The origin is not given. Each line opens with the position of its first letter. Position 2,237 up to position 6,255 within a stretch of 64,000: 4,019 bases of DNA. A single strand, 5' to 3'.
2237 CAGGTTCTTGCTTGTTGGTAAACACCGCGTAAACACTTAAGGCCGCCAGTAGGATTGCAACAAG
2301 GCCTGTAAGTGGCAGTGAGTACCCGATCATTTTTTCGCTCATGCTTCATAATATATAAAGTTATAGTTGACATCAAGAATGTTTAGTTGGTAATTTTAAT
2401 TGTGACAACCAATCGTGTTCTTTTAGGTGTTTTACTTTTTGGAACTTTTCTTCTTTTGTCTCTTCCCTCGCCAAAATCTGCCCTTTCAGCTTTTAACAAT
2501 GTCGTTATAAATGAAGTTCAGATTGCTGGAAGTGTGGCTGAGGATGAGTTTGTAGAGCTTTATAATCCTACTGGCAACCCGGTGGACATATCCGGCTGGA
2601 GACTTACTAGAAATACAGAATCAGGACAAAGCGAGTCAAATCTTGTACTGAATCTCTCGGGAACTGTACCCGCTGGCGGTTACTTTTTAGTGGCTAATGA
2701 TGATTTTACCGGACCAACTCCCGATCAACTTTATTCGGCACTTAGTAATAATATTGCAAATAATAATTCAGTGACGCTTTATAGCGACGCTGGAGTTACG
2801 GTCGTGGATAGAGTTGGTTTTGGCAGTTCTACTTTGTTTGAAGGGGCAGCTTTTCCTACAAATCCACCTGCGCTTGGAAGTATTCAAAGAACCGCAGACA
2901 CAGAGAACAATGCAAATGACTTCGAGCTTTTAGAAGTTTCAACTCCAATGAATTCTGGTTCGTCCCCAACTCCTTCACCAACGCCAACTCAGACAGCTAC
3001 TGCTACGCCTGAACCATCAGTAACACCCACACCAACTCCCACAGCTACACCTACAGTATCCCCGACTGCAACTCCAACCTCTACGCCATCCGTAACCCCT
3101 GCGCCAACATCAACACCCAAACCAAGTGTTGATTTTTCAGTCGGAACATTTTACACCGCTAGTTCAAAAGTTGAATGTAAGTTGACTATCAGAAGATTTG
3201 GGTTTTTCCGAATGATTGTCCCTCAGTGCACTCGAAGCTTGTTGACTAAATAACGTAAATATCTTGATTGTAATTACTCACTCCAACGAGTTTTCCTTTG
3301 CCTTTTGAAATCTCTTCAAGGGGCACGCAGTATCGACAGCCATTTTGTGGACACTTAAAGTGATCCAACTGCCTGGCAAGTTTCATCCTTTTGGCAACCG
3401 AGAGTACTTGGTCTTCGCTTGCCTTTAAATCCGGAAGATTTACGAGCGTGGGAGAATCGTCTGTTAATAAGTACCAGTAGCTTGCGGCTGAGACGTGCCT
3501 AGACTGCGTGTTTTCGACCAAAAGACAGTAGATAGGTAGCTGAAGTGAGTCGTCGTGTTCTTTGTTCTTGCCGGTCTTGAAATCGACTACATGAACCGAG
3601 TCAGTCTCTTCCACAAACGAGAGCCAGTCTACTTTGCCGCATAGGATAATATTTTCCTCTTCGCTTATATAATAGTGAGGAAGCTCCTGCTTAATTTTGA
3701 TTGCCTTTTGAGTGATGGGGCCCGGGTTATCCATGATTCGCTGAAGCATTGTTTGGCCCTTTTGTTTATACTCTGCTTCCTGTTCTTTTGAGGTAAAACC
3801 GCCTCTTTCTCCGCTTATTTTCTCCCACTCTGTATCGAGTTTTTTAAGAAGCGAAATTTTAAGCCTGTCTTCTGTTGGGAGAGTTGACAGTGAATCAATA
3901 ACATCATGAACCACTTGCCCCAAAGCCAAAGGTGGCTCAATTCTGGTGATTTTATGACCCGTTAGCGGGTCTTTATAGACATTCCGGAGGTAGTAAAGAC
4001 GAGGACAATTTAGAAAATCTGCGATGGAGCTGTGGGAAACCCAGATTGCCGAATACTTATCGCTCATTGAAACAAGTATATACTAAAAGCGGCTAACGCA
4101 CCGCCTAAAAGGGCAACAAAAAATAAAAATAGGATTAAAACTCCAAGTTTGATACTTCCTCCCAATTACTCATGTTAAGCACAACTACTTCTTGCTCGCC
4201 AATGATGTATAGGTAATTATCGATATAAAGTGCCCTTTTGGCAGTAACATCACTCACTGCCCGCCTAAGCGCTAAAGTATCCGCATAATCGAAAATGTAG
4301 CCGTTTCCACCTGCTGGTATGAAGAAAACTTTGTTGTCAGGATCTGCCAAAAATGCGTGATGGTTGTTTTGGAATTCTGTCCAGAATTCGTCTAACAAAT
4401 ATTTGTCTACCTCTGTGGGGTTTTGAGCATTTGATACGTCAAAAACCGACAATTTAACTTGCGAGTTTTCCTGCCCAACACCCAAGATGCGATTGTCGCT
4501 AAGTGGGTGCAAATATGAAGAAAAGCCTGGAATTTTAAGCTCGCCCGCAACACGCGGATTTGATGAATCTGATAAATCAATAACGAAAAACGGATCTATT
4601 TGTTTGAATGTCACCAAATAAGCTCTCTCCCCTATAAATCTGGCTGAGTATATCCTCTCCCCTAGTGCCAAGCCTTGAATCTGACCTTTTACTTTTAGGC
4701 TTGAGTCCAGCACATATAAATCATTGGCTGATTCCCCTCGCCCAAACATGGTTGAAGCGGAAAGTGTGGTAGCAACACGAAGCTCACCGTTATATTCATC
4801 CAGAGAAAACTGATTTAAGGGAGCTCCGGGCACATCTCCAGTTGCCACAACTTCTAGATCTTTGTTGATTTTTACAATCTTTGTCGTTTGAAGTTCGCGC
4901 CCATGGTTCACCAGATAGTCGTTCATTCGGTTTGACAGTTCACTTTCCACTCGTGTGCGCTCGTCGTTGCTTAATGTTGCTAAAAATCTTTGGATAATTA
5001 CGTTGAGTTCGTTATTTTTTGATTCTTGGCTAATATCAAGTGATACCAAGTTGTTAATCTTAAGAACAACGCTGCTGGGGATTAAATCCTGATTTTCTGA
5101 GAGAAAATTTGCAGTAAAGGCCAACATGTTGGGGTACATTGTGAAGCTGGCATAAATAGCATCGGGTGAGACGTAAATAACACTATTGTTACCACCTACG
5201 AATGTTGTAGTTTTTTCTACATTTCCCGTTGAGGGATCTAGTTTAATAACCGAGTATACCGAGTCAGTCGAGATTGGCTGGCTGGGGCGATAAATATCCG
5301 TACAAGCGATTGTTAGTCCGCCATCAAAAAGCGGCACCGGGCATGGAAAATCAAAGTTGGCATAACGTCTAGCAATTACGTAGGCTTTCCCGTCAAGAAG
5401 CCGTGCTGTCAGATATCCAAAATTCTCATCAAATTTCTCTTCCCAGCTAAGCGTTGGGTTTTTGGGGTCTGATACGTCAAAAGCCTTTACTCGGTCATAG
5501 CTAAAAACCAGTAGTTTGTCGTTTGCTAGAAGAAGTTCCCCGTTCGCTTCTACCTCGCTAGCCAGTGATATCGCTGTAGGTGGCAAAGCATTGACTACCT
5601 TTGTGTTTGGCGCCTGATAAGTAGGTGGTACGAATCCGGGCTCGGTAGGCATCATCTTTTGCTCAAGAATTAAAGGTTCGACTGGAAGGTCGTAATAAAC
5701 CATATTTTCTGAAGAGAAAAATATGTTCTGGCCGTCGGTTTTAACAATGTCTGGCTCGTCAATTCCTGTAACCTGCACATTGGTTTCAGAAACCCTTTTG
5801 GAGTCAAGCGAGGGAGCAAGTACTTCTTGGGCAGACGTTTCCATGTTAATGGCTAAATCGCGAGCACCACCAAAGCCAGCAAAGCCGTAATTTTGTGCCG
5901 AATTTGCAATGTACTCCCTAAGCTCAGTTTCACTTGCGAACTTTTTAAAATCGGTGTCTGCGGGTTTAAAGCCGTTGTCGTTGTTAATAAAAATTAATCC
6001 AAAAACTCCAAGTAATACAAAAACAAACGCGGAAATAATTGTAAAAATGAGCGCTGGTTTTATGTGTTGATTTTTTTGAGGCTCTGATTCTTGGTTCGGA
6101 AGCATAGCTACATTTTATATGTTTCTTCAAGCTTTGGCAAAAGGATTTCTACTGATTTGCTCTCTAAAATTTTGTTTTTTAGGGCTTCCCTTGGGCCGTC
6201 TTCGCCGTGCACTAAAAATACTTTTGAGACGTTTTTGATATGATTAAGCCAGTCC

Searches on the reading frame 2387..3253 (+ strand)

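Call 49: search_protein_families(library=pfam, proteins=[window:2387-3253:+], max_evalue=0.01)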
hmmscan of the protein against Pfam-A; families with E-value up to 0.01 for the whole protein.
window:2387-3253:+ (288 aa): 1 family
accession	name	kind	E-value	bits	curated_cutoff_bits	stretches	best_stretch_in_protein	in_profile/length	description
PF00932.25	LTD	-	9.4e-18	65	34.3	1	34-146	3-108/109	Lamin Tail Domain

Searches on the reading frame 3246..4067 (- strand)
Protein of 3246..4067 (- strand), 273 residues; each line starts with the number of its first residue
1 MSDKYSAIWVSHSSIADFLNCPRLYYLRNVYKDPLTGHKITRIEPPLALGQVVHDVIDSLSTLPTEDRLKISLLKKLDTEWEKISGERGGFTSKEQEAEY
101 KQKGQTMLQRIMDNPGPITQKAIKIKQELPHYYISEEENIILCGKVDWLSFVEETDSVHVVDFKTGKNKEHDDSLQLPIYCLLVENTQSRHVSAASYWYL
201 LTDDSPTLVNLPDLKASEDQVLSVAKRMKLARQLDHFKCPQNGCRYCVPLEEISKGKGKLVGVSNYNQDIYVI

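Call 49: search_protein_families(library=pfam, proteins=[window:3246-4067:-], max_evalue=0.01)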
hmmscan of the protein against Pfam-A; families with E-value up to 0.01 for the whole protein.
window:3246-4067:- (273 aa): 2 families
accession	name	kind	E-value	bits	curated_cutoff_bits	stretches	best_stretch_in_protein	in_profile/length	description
PF12705.13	PDDEXK_1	-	3.2e-23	83.4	22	1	10-247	2-240/247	PD-(D/E)XK nuclease superfamily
PF01930.23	Cas_Cas4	-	0.00064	20.3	22.7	1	143-207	53-113/160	Domain of unknown function DUF83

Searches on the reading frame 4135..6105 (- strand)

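Call 49: search_protein_families(library=pfam, proteins=[window:4135-6105:-], max_evalue=0.01)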
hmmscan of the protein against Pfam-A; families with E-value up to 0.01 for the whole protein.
window:4135-6105:- (656 aa): 1 family
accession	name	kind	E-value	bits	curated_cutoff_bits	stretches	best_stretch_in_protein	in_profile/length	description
PF09826.15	Beta_propel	-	6.2e-110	368.8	22.4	1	106-647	2-494/495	Beta propeller domain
